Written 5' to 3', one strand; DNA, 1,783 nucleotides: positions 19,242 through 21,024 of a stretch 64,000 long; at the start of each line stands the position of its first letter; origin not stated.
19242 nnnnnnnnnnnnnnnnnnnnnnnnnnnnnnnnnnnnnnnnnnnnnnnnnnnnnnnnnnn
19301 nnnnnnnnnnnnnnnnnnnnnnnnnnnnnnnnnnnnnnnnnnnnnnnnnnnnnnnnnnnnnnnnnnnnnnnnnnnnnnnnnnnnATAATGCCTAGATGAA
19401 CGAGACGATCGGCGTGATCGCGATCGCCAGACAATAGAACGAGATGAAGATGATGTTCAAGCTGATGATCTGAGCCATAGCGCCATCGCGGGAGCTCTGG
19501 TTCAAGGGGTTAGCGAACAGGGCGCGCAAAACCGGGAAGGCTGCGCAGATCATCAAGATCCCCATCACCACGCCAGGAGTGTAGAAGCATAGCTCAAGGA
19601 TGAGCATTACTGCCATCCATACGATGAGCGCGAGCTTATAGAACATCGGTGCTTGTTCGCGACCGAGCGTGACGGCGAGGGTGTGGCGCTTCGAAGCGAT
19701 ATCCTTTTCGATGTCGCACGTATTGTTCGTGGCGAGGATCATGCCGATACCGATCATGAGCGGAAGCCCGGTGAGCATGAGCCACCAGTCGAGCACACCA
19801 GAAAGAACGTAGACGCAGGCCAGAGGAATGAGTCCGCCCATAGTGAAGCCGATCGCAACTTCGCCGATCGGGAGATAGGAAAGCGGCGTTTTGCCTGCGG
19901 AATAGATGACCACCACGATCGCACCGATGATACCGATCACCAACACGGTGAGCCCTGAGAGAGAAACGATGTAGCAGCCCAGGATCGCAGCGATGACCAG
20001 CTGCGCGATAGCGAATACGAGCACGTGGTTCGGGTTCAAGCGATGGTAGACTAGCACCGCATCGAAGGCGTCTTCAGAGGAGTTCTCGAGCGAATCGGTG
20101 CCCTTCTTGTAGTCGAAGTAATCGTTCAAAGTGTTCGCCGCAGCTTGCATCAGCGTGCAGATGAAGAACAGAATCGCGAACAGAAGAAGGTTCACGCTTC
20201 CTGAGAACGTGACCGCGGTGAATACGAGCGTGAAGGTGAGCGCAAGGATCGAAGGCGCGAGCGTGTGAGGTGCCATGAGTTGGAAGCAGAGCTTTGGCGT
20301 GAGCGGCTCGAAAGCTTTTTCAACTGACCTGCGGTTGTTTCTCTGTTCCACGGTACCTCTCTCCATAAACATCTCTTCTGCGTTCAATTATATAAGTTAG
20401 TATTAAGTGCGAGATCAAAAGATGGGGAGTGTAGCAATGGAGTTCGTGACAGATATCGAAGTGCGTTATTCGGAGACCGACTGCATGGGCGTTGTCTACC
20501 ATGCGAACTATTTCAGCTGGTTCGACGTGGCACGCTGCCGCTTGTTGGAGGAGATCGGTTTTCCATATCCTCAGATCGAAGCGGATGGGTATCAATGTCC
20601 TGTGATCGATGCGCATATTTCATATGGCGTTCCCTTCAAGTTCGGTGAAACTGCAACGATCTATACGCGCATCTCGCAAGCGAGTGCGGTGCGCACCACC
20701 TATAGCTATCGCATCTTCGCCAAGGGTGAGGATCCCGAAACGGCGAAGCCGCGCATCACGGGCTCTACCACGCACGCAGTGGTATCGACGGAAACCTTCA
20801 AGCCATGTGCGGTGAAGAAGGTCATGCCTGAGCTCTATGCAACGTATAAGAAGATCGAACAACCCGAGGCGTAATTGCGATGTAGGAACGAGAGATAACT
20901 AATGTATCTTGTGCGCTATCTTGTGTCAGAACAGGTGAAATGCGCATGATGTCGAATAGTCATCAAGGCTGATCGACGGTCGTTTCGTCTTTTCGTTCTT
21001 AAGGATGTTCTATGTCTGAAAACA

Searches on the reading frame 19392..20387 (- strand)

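Call 24: search_protein_families(library=pfam, proteins=[window:19392-20387:-])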
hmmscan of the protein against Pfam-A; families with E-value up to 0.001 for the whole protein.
window:19392-20387:- (331 aa): 1 family
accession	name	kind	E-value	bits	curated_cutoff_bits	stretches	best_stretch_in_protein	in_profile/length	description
PF01040.23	UbiA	-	5.8e-30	104.8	34.2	1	50-292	2-227/250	UbiA prenyltransferase family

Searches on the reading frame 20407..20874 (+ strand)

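Call 24: search_protein_families(library=pfam, proteins=[window:20407-20874:+])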
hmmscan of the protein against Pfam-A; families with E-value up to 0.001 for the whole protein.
window:20407-20874:+ (155 aa): 2 families
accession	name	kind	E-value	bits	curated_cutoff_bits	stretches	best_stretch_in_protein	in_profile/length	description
PF13279.12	4HBT_2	-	1.3e-15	58.4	25.5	1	19-139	1-117/122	Thioesterase-like superfamily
PF03061.28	4HBT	-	1.1e-12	48.6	20.6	1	27-108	1-75/79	Thioesterase superfamily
